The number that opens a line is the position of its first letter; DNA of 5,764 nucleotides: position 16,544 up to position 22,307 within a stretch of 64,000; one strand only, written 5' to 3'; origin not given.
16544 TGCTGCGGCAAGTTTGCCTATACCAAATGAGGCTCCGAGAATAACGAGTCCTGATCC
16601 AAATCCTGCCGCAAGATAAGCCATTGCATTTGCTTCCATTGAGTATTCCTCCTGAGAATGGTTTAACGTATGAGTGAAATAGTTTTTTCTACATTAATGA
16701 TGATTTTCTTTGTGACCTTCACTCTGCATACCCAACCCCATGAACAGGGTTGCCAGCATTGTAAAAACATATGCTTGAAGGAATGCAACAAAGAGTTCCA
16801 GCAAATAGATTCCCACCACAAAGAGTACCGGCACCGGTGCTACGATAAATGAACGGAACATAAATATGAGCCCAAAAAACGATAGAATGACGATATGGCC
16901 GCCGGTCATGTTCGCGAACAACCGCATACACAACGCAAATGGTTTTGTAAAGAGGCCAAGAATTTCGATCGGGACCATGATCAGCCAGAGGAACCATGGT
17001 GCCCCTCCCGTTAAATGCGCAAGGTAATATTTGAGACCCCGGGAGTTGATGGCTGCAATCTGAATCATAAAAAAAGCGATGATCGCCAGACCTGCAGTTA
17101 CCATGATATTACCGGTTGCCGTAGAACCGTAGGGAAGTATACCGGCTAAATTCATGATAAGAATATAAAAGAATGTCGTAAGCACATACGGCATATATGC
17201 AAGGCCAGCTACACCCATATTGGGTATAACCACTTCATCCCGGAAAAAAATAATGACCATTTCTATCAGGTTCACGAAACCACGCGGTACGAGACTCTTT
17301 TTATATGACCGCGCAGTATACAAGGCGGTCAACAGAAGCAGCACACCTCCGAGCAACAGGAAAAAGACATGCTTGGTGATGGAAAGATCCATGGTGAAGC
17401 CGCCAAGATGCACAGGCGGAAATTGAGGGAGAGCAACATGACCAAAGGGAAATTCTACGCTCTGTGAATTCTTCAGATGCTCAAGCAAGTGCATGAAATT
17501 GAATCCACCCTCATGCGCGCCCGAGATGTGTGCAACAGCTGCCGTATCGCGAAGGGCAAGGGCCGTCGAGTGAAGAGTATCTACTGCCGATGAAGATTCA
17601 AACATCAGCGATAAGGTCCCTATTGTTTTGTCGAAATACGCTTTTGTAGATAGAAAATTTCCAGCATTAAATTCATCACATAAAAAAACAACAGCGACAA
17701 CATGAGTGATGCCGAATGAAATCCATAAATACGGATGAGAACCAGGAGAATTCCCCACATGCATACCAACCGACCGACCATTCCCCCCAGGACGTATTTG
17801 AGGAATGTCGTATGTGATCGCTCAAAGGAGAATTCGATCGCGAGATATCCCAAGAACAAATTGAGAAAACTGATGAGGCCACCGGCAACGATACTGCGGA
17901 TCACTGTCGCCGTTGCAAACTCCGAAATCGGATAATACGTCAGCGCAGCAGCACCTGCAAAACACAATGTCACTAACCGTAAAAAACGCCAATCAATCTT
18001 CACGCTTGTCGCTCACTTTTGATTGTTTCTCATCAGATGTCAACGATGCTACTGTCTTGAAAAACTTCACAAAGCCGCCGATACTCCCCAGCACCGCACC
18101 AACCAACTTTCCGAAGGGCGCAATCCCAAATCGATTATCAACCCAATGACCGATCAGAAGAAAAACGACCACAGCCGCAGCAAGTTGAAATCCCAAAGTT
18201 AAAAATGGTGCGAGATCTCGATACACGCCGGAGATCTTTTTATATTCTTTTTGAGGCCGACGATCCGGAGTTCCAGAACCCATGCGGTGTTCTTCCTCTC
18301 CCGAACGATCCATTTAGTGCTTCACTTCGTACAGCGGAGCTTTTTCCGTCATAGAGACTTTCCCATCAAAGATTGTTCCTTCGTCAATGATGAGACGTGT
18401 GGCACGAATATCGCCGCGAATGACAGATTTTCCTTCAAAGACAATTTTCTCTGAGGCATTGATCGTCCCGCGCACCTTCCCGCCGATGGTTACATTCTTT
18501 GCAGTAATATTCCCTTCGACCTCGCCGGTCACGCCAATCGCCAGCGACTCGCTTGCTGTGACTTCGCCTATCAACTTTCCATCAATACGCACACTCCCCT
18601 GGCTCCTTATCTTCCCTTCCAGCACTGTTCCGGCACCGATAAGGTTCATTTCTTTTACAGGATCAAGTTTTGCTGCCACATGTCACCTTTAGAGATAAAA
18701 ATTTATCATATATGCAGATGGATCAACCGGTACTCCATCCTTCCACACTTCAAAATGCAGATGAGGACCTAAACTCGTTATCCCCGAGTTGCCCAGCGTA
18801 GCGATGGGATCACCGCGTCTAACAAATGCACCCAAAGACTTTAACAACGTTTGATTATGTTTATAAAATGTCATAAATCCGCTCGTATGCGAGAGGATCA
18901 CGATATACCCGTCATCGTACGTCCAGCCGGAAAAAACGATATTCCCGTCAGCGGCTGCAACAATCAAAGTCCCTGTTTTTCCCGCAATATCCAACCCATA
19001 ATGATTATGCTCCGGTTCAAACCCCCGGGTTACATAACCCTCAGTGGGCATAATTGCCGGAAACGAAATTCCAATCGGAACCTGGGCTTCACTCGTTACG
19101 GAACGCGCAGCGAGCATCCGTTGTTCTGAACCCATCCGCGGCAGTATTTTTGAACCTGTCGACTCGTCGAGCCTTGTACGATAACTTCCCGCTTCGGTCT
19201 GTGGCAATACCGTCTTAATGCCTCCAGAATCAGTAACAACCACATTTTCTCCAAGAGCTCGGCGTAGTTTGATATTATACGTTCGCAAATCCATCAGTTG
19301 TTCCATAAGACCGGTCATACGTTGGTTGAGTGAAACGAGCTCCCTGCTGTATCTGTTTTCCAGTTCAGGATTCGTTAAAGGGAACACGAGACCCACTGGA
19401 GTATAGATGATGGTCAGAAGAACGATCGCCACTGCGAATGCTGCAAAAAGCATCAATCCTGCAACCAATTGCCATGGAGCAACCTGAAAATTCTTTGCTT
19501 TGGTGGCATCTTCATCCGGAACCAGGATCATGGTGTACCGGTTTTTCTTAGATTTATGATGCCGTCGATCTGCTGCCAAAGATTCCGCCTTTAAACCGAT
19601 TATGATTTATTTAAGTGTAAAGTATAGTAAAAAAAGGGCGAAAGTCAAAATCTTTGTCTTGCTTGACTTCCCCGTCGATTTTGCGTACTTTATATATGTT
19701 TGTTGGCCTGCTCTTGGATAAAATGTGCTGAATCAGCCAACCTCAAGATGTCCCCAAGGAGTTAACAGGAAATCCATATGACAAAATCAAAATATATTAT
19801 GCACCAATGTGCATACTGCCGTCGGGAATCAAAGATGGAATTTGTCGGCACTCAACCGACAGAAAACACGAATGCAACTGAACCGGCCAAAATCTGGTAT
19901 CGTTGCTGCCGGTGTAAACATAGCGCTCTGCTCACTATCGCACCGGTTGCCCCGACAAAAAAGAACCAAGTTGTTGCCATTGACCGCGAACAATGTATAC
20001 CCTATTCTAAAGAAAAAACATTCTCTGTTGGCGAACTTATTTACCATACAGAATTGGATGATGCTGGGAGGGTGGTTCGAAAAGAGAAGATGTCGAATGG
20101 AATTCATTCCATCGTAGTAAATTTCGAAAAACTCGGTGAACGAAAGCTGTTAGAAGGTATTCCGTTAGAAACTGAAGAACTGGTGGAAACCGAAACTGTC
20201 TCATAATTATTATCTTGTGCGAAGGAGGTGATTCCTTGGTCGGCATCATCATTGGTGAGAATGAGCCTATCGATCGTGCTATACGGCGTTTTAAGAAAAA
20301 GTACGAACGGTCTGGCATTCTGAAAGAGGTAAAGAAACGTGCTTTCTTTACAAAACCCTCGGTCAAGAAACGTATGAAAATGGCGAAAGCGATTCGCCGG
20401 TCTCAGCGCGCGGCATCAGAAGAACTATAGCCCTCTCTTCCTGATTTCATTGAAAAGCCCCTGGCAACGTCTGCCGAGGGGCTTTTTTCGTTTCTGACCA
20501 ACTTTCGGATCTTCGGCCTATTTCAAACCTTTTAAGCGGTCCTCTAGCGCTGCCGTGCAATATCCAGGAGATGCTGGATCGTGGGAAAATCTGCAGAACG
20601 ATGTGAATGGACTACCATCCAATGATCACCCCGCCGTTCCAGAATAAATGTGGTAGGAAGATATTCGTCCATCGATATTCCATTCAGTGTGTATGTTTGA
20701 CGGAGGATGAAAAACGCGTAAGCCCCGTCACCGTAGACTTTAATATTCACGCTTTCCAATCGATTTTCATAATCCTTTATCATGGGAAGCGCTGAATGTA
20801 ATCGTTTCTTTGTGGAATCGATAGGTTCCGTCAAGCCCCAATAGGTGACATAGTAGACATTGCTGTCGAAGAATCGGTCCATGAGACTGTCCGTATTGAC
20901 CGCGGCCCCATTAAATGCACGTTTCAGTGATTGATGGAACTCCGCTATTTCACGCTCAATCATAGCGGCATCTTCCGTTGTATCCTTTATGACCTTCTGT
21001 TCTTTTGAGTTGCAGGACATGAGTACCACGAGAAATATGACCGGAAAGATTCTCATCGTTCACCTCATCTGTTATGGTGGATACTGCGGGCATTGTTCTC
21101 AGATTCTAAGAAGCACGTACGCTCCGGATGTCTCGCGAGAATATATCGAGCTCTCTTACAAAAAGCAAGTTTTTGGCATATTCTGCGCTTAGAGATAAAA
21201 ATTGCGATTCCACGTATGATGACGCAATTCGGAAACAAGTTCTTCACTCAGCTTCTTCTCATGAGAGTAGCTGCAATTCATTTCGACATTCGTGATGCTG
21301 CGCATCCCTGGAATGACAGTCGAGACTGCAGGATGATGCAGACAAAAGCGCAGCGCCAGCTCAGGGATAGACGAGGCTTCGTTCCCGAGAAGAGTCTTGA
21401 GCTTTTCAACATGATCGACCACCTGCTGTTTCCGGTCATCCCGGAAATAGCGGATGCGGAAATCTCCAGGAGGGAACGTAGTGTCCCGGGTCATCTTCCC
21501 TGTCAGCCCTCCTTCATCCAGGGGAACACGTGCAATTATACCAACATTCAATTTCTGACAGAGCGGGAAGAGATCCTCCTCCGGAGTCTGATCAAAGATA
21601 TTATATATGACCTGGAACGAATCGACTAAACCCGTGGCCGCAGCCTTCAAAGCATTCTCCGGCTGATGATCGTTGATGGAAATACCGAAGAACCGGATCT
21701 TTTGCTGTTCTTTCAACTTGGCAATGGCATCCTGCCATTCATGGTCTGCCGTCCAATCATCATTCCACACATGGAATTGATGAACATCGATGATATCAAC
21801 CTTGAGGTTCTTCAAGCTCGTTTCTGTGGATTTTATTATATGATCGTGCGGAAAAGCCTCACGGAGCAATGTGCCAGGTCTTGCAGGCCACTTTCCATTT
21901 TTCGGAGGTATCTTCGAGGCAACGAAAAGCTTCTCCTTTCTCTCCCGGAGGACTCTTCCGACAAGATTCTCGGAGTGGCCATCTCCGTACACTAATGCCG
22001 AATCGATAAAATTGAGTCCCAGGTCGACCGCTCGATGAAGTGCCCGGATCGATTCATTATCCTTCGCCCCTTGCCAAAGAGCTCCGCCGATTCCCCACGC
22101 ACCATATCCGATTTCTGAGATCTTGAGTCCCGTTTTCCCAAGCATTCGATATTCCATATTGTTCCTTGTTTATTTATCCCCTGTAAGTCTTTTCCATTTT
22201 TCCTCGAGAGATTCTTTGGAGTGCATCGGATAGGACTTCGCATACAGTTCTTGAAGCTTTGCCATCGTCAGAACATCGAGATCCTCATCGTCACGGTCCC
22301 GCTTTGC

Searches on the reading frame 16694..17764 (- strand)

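Call 17: search_protein_families(library=pfam, proteins=[window:16694-17764:-], max_evalue=0.01)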
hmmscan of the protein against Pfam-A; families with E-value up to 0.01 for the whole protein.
window:16694-17764:- (356 aa): 1 family
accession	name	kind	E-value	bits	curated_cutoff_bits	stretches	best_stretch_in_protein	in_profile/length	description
PF00119.25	ATP-synt_A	-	8.3e-55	186.4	33.9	1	134-342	2-216/217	ATP synthase A chain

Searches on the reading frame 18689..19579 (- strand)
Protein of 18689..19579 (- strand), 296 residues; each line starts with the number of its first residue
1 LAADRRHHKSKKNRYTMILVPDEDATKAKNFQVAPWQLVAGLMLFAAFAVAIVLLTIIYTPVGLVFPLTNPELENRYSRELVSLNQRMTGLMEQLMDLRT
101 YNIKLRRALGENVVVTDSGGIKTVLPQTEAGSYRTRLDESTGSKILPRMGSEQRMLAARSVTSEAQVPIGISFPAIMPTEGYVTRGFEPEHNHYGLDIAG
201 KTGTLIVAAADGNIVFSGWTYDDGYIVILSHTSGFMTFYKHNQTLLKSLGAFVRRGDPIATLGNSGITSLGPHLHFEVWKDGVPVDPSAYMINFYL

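Call 17: search_protein_families(library=pfam, proteins=[window:18689-19579:-], max_evalue=0.01)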
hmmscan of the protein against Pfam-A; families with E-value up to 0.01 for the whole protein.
window:18689-19579:- (296 aa): 1 family
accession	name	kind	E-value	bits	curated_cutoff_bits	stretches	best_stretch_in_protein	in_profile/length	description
PF01551.29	Peptidase_M23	-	2.8e-28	98.4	28.7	1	192-287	2-96/96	Peptidase family M23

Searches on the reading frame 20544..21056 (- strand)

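Call 17: search_protein_families(library=pfam, proteins=[window:20544-21056:-], max_evalue=0.01)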
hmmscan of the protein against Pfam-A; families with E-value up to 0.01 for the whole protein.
window:20544-21056:- (170 aa): 3 families
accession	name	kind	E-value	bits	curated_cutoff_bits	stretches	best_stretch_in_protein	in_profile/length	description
PF08332.16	CaMKII_AD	-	1.5e-05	25.6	22.1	1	94-155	63-126/128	Calcium/calmodulin dependent protein kinase II association domain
PF13474.12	SnoaL_3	-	0.0021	18.9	22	1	56-155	18-118/121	SnoaL-like domain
PF14534.12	DUF4440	-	0.0029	18.5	25.2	1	58-148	19-107/107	Domain of unknown function (DUF4440)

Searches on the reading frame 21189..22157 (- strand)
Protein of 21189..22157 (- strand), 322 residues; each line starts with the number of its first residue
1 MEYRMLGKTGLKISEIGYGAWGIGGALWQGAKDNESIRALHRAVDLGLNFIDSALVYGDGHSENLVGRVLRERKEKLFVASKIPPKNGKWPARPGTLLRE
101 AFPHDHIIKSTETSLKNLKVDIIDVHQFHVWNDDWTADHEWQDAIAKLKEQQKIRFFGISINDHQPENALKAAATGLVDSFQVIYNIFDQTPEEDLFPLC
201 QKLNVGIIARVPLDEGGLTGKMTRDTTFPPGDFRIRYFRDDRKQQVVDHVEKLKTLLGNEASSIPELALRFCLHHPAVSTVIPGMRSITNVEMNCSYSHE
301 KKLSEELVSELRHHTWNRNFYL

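Call 17: search_protein_families(library=pfam, proteins=[window:21189-22157:-], max_evalue=0.01)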
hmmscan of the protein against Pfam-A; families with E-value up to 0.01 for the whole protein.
window:21189-22157:- (322 aa): 1 family
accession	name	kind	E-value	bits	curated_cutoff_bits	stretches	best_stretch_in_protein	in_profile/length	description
PF00248.27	Aldo_ket_red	-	1.3e-53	182.4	24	1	15-313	1-288/291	Aldo/keto reductase family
